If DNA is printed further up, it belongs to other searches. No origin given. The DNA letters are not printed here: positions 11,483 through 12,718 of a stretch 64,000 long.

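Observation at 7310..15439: LysW carrier-protein pathway joined to argG-argH: a bacterial LysW-dependent arginine operon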

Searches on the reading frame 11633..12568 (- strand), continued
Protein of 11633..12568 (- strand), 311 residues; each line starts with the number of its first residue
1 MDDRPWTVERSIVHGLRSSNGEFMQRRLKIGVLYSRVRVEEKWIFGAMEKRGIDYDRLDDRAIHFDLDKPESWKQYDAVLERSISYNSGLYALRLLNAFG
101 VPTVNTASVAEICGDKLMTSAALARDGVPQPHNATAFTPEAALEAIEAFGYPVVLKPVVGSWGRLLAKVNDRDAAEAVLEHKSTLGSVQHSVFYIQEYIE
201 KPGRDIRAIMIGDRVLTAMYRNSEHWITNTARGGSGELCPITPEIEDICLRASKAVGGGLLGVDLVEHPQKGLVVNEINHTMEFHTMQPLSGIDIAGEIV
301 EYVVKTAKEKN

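Call 47: find_related_loci(query=window:11633-12499:-, collection=genome_contigs, flank=10000)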
Query window:11633-12499:- (288 aa) in genome_contigs; peptide patterns used: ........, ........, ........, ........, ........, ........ (x = any residue, [..] = any of these).
389 stretches matched a pattern; 353 encode a relative of the query (tblastn E <= 1e-3); the best 80 are kept; 80 distinct loci.
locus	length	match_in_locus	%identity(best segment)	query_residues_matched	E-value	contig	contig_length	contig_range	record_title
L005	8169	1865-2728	94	1-288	0e+0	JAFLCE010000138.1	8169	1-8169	MAG: Anaerolineae bacterium isolate UWPOB_ANAER1 gnl_X_MCALJHDA_138, whole genome shotgun sequence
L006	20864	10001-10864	94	1-288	0e+0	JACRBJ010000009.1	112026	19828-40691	MAG: Chloroflexi bacterium isolate NC_groundwater_1617_Pr3_B-0.1um_54_22 SR-2_scaffold_141_855424, whole genome shotgun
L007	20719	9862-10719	94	1-286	0e+0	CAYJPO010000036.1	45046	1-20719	MAG TPA_asm: uncultured Anaerolinea sp. isolate ERP124720_co1_191 genome assembly, contig: NODE_1160_length_45046_cov_32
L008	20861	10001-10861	94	1-287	0e+0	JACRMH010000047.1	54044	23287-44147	MAG: Chloroflexi bacterium isolate NC_groundwater_1902_Pr3_S2p5_49_13 SR2-18-S2p5_coassembly_scaffold_194971, whole geno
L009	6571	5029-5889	93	1-287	0e+0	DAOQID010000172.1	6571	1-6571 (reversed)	MAG TPA_asm: Anaerolineales bacterium isolate AMR_MDS_0635 NODE_6285_length_6571_cov_15.567833, whole genome shotgun seq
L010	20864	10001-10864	93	1-288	0e+0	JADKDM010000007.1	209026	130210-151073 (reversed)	MAG: Candidatus Villigracilis propinquus isolate OdNW_BATAC.378 tig00004263-10-2093680, whole genome shotgun sequence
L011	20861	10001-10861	94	1-287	0e+0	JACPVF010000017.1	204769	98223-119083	MAG: Chloroflexi bacterium isolate NC_groundwater_777_Ag_S2p5_58_39 JBCH_GD18_4_SO25_S179_scaffold_934019, whole genome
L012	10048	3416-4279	93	1-288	0e+0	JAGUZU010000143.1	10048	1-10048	MAG: Anaerolineales bacterium isolate DeMMO6_15 c_000000022018, whole genome shotgun sequence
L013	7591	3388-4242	94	1-285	0e+0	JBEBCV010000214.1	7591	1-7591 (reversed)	MAG: Chloroflexota bacterium isolate blackwarrior_2019_sw_WHONDRS-S19S_0021_B_bin.98 scaffold_400636, whole genome shotg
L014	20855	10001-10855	94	1-285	0e+0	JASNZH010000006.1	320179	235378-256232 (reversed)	MAG: Anaerolineales bacterium isolate CHLO-4 HKU-EGSB-CHLO-4_6, whole genome shotgun sequence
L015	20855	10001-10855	94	1-285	0e+0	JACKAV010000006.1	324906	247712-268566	MAG: Anaerolineales bacterium isolate HK-STAS-CHLO-4 HK-STAS-CHLO-4_6, whole genome shotgun sequence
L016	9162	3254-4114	93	1-287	0e+0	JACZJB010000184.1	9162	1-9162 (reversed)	MAG: Anaerolineales bacterium isolate MAG8 chloroflexi_2_contig_1061232, whole genome shotgun sequence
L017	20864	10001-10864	93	1-288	0e+0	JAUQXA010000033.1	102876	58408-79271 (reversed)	MAG: Anaerolineales bacterium isolate BIN17 contig_117580, whole genome shotgun sequence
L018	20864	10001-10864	93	1-288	0e+0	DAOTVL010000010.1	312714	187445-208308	MAG TPA_asm: Anaerolineales bacterium isolate H11_54 k163_191558, whole genome shotgun sequence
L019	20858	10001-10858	94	1-286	0e+0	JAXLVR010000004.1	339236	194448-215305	MAG: Anaerolineales bacterium isolate STL-CHL2 C1.270.fa-4, whole genome shotgun sequence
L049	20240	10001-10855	91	1-285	2e-180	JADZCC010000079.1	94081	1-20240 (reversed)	MAG: Anaerolineales bacterium isolate SJ708 c_000001049917, whole genome shotgun sequence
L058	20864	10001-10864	91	1-288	0e+0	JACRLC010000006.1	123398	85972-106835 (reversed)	MAG: Chloroflexi bacterium isolate NC_groundwater_1871_Pr3_B-0.1um_54_18 SR2-18-B1_coassembly_68289, whole genome shotgu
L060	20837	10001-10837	92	1-279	9e-178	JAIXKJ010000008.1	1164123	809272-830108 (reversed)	MAG: Anaerolineales bacterium isolate UW1SPNA009 one-stage_bin009_NODE_4, whole genome shotgun sequence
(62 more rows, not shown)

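Call 51: search_protein_families(library=ncbifam, max_evalue=1e-10, proteins=[L058:245-1057:+, L058:1383-2765:+, L058:2837-4129:+, L058:4183-4689:+, L058:4747-5742:+, L058:5789-6664:+])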
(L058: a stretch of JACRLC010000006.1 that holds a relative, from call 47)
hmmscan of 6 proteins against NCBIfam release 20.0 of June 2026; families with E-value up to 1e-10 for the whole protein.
L058:245-1057:+ (270 aa): 4 families
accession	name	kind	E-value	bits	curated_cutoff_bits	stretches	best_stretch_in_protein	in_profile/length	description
NF008866.0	PRK11899.1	equivalog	2.8e-85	286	359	1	2-267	7-275/283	prephenate dehydratase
NF008865.0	PRK11898.1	equivalog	9.6e-79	264.5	219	1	1-266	2-277/284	prephenate dehydratase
NF007910.0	PRK10622.1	equivalog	8e-54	183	577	1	2-266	105-376/386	bifunctional chorismate mutase/prephenate dehydratase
TIGR01268.1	Phe4hydrox_tetr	equivalog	4.3e-11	42.2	704.8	1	181-256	10-84/436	phenylalanine 4-monooxygenase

L058:1383-2765:+ (460 aa): 25 families
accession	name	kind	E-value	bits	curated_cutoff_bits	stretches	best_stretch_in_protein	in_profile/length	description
NF002085.0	PRK00915.1-2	subfamily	2.4e-155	518.1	517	1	2-403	14-416/504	2-isopropylmalate synthase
TIGR02146.1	LysS_fung_arch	equivalog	8.6e-125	416.5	413.55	1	4-346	1-343/344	homocitrate synthase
TIGR02090.1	LEU1_arch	subfamily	1.3e-117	393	484.75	1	2-363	1-362/363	isopropylmalate/citramalate/homocitrate synthases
TIGR02660.1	nifV_homocitr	equivalog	1.4e-103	347.1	462.9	1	2-357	2-357/365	homocitrate synthase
NF041069.1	IPMS_Sufob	equivalog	1.6e-100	337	600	1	2-368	1-369/371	isopropylmalate synthase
NF002086.0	PRK00915.1-3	equivalog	9e-98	328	532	1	2-436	7-450/516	2-isopropylmalate synthase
NF002088.0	PRK00915.1-5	equivalog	5e-93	312.3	697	1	2-402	4-414/514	2-isopropylmalate synthase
NF002087.0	PRK00915.1-4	equivalog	8.2e-92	308.3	729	1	2-375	7-394/516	2-isopropylmalate synthase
TIGR00973.1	leuA_bact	equivalog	6.9e-91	305.2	598.7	1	2-435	2-444/494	2-isopropylmalate synthase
NF002084.0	PRK00915.1-1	equivalog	6.9e-69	232.7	748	1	2-398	5-411/523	2-isopropylmalate synthase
TIGR00977.1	citramal_synth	equivalog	5.5e-63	213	450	1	2-355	2-372/526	citramalate synthase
NF042433.1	CitmalDyn_Leptosp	equivalog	4.2e-52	177.4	950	1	2-372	8-388/514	(R)-citramalate synthase CimA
NF042434.1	IPMS_Lepto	equivalog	4.9e-45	154.1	500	1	4-350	8-371/374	2-isopropylmalate synthase LeuA2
NF004283.0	PRK05692.1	subfamily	7.7e-25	87.6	246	1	2-223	7-238/300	hydroxymethylglutaryl-CoA lyase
NF006049.0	PRK08195.1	subfamily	6.1e-24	84.7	229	1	112-254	118-261/344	4-hyroxy-2-oxovalerate/4-hydroxy-2-oxopentanoic acid aldolase,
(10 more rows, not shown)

L058:2837-4129:+ (430 aa): 19 families
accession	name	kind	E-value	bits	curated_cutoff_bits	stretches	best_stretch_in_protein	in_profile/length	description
NF001614.1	PRK00402.1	subfamily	4.4e-160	532.9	385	1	13-422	2-415/415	aconitase/3-isopropylmalate dehydratase large subunit family protein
TIGR02086.1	IPMI_arch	subfamily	1.7e-153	511.2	410.15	1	13-423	2-411/411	3-isopropylmalate dehydratase/homoaconitate hydratase family large subunit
TIGR01343.1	hacA_fam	subfamily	4.1e-149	496.7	385.7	1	13-422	1-412/412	homoaconitate hydratase family protein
NF040615.1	HacA_Meth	equivalog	2.7e-136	454.6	550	1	13-420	2-417/419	homoaconitase large subunit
TIGR02083.1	LEU2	equivalog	1.9e-130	435.6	610.65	1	13-423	2-418/419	3-isopropylmalate dehydratase large subunit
NF005558.0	PRK07229.1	equivalog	3.9e-90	303.2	612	1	26-425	18-416/647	aconitate hydratase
NF009116.0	PRK12466.1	subfamily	8.5e-86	288.4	531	2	13-247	6-251/472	3-isopropylmalate dehydratase large subunit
NF004016.0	PRK05478.1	subfamily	2.5e-81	273.6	510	2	13-249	5-251/468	3-isopropylmalate dehydratase large subunit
TIGR00139.1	h_aconitase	equivalog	5e-74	249.9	529.9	2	23-245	18-243/709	homoaconitase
TIGR01342.1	acon_putative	hypoth_equivalog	5.4e-71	239.7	719.15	1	26-424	15-412/655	putative aconitate hydratase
TIGR00170.1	leuC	equivalog_domain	8.7e-71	238.9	560.25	2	13-244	4-245/466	3-isopropylmalate dehydratase large subunit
TIGR01340.1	aconitase_mito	equivalog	8.3e-41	140.1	825.35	1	104-418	133-472/745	aconitate hydratase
NF006690.0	PRK09238.1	equivalog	8.2e-39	133.2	782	2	259-426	654-819/852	bifunctional aconitate hydratase 2/2-methylisocitrate dehydratase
NF006757.0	PRK09277.1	subfamily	3.4e-31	107.7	686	1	110-277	193-373/888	aconitate hydratase AcnA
TIGR01341.1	aconitase_1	equivalog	5.1e-31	107.2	945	1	121-292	189-372/876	aconitate hydratase AcnA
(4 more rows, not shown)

L058:4183-4689:+ (168 aa): 10 families
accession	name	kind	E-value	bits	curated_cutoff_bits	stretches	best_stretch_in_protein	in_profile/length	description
TIGR02084.1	leud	equivalog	2.3e-60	202.8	245.85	1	2-157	1-156/156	3-isopropylmalate dehydratase small subunit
TIGR02087.1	LEUD_arch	subfamily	2.7e-58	196.2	108.95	1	2-157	1-156/157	LeuD/DmdB family oxidoreductase small subunit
NF040625.1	HacB2_Meth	equivalog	7.8e-52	175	230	1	2-157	6-159/161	homoaconitase small subunit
NF010629.0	PRK14023.1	equivalog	4.3e-45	153.5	229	1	1-158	1-157/166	homoaconitate hydratase small subunit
NF040604.2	HacB_Meth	equivalog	1.1e-40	139.1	230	1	2-156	5-158/159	homoaconitase small subunit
NF002458.0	PRK01641.1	subfamily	5.9e-24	84.8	167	1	9-126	17-152/202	3-isopropylmalate dehydratase small subunit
TIGR00139.1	h_aconitase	equivalog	1.4e-18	66.7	529.9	1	9-112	540-645/709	homoaconitase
TIGR00171.1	leuD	equivalog_domain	3.5e-18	66.1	116.25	1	10-120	18-147/188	3-isopropylmalate dehydratase small subunit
NF005558.0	PRK07229.1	equivalog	2e-15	56.4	612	1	8-124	479-602/647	aconitate hydratase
TIGR01342.1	acon_putative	hypoth_equivalog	1.3e-12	46.8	719.15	1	9-119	479-600/655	putative aconitate hydratase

L058:4747-5742:+ (331 aa): 16 families
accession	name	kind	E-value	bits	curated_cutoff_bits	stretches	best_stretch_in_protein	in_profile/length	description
TIGR02088.1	LEU3_arch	subfamily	1.5e-118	395.8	409.8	1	4-328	1-324/324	isopropylmalate/isohomocitrate dehydrogenases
NF040626.1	AksF2_Meth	equivalog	4.1e-116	387.9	540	1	1-330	1-329/333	homoisocitrate dehydrogenase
NF040619.1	AksF_Meth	equivalog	2.7e-112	375.2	500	1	1-327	1-343/343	homoisocitrate dehydrogenase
NF006529.0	PRK08997.1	equivalog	1.8e-109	365.8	510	1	2-331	4-335/335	isocitrate dehydrogenase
NF040855.1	iso_homocit_dh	equivalog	3.8e-89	299.3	680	1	1-330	1-318/345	isocitrate--homoisocitrate dehydrogenase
TIGR00175.1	mito_nad_idh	equivalog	5.1e-89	298.7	432.4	1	3-331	5-334/334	isocitrate dehydrogenase (NAD(+))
NF006673.0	PRK09222.1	equivalog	2e-88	297.5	509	1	2-331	5-341/482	NADP-dependent isocitrate dehydrogenase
NF002898.0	PRK03437.1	equivalog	1.2e-83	281.3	393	1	3-330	6-344/347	3-isopropylmalate dehydrogenase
TIGR02089.1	TTC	equivalog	2.8e-81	273.2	470.4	1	3-331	5-352/352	tartrate dehydrogenase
TIGR00169.1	leuB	equivalog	1.6e-77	260.9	353.2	1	3-329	1-347/349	3-isopropylmalate dehydrogenase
NF006048.0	PRK08194.1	equivalog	1.5e-72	244.6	501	1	3-331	5-349/352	tartrate dehydrogenase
TIGR02924.1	ICDH_alpha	equivalog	5.5e-71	240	561.35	1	3-321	2-321/473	isocitrate dehydrogenase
TIGR00183.1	prok_nadp_idh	equivalog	3e-53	181.2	567.3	2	196-318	275-397/417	isocitrate dehydrogenase (NADP(+))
NF005425.0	PRK07006.1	equivalog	2.1e-46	158.5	490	2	194-315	273-394/416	NADP-dependent isocitrate dehydrogenase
NF005036.0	PRK06451.1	equivalog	6.7e-43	147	484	1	6-319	28-391/412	NADP-dependent isocitrate dehydrogenase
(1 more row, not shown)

L058:5789-6664:+ (291 aa): 8 families
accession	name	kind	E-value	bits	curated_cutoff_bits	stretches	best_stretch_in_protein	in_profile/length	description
TIGR02144.1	LysX_arch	equivalog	2.8e-102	341.6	275.6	1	13-285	1-277/281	lysine biosynthesis protein LysX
TIGR00768.1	rimK_fam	subfamily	3.1e-87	292.5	143.4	1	13-283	2-276/276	RimK family alpha-L-glutamate ligase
NF040720.1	MptN_Meth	equivalog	3.7e-50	170.6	350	1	77-283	81-290/291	tetrahydromethanopterin:alpha-L-glutamate ligase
NF007764.0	PRK10446.1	equivalog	6e-25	88.1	331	1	75-289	77-292/300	30S ribosomal protein S6--L-glutamate ligase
TIGR04356.1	grasp_GAK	hypoth_equivalog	4.9e-23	81.6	300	1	75-286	77-286/287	GAK system ATP-grasp enzyme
TIGR04443.1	F420_CofF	equivalog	2.9e-18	65.9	300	1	74-262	69-258/283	coenzyme gamma-F420-2:alpha-L-glutamate ligase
TIGR02068.2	cya_phycin_syn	equivalog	1.1e-12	46.9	850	1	92-205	208-317/862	cyanophycin synthetase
NF010623.0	PRK14016.1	subfamily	1e-11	43.8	877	1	87-205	203-318/871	cyanophycin synthetase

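Call 61: list_cluster_members(proteins=[P0121, P0123, P0124, P0129, P0131, P0137, P0139, P0150, P0165, P0168])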
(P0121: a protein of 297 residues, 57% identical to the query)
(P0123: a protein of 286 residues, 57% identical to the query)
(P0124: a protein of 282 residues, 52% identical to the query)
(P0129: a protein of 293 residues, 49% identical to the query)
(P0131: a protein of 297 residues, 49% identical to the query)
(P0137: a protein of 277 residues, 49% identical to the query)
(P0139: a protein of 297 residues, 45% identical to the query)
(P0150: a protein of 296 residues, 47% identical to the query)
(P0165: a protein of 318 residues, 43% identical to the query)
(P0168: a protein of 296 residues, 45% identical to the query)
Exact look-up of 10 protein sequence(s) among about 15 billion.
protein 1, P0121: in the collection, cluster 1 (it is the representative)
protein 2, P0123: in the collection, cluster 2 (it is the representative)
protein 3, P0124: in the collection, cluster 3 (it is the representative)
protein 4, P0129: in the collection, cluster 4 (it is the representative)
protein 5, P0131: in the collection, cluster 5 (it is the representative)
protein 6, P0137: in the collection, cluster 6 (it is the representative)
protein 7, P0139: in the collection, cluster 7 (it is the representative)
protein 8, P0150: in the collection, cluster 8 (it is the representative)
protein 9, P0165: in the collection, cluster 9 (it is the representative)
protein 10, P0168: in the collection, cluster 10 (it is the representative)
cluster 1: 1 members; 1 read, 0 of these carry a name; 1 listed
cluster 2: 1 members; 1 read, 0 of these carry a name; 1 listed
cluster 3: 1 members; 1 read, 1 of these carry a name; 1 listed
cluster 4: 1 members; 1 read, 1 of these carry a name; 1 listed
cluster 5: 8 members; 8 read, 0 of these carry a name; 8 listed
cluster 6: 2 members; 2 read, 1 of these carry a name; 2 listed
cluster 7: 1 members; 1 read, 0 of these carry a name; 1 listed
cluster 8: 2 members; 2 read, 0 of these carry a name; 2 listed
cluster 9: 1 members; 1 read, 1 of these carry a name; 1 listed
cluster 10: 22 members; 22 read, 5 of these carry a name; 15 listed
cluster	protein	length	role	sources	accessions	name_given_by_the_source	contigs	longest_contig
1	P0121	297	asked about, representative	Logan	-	-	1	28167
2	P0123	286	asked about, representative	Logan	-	-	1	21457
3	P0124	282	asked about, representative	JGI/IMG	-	[lysine-biosynthesis-protein LysW]--L-2-aminoadipate ligase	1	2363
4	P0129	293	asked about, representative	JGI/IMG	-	[lysine-biosynthesis-protein LysW]---L-2-aminoadipate ligase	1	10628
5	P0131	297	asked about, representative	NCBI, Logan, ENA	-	-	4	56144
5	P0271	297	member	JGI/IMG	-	-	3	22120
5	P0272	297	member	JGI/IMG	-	-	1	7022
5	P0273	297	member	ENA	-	-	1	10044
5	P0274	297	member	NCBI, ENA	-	-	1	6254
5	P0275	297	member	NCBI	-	-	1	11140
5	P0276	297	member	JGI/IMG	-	-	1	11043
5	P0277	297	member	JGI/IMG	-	-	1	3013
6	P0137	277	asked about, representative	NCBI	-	-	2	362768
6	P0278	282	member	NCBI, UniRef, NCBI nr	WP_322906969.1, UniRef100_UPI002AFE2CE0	lysine biosynthesis protein LysX [Paenibacillus campi] | lysine biosynthesis protein LysX n=1 Tax=Paenibacillus campi TaxID=3106031 ... | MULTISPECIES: lysine biosynthesis protein LysX [unclassified Paenibacillus]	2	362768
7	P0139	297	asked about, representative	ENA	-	-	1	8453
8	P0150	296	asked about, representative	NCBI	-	-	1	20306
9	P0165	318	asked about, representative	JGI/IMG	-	[lysine-biosynthesis-protein LysW]---L-2-aminoadipate ligase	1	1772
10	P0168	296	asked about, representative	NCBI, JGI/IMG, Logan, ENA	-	-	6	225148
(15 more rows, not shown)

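Call 68: find_homologous_proteins(query=P0139, max_evalue=1e-30)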
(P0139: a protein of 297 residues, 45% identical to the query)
Query P0139 (297 aa): 2477 proteins with E <= 1e-30 among 8000 candidates; the best 120 are listed.
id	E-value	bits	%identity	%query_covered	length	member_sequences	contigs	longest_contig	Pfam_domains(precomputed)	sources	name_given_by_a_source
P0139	2.0e-190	649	100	100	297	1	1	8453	PF02955.22,PF22626.4,PF02222.28,PF08443.17,PF02655.20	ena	-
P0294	7.9e-174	594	90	100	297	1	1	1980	PF02955.22,PF22626.4,PF02786.23,PF02222.28,PF08443.17,PF02655.20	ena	-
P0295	1.0e-172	591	90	100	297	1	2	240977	PF02955.22,PF22626.4,PF02222.28,PF08443.17,PF02655.20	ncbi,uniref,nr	ncbi:lysine biosynthesis protein LysX [Halorubrum laminariae]|uniref:Lysine biosynthesis protein Lys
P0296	2.7e-172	589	89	100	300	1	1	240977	PF02955.22,PF22626.4,PF02222.28,PF08443.17,PF02655.20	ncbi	-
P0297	2.8e-170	583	89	100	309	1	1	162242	PF02955.22,PF22626.4,PF02222.28,PF08443.17,PF02655.20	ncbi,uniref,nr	ncbi:lysine biosynthesis enzyme LysX [Halorubrum distributum JCM 13561]|uniref:Lysine biosynthesis e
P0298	3.7e-170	582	89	100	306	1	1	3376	PF02955.22,PF22626.4,PF02222.28,PF08443.17,PF02655.20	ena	-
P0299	4.2e-170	582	90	99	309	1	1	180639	PF02955.22,PF22626.4,PF02222.28,PF08443.17,PF02655.20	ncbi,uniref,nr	ncbi:lysine biosynthesis protein LysX [Halorubrum distributum]|uniref:lysine biosynthesis protein Ly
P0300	4.9e-170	582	89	100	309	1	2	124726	PF02955.22,PF22626.4,PF02222.28,PF08443.17,PF02655.20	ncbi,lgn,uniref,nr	ncbi:lysine biosynthesis protein LysX [Halorubrum terrestre]|uniref:Lysine biosynthesis enzyme LysX 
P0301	5.1e-170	582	89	100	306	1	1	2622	PF02955.22,PF22626.4,PF02222.28,PF08443.17,PF02655.20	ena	-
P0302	6.1e-170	582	89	100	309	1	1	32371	PF02955.22,PF22626.4,PF02222.28,PF08443.17,PF02655.20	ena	-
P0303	7.6e-170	581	88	100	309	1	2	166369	PF02955.22,PF22626.4,PF02222.28,PF08443.17,PF02655.20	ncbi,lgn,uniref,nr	ncbi:lysine biosynthesis enzyme LysX [Halorubrum distributum JCM 9100]|uniref:Lysine biosynthesis en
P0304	9.2e-170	581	89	99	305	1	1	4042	PF02955.22,PF22626.4,PF02222.28,PF08443.17,PF02655.20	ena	-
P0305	1.2e-169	581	89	100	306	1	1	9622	PF02955.22,PF22626.4,PF02222.28,PF08443.17,PF02655.20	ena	-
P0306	1.6e-169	580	89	100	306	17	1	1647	PF02955.22,PF22626.4,PF02222.28,PF08443.17,PF02655.20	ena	-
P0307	1.9e-169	580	90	95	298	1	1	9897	PF02955.22,PF22626.4,PF08443.17,PF02655.20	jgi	jgi:[lysine-biosynthesis-protein LysW]--L-2-aminoadipate ligase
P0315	9.0e-169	578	89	100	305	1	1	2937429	PF02955.22,PF22626.4,PF02786.23,PF02222.28,PF08443.17,PF02655.20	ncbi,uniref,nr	ncbi:lysine biosynthesis protein LysX [Halorubrum salinarum]|uniref:Lysine biosynthesis protein LysX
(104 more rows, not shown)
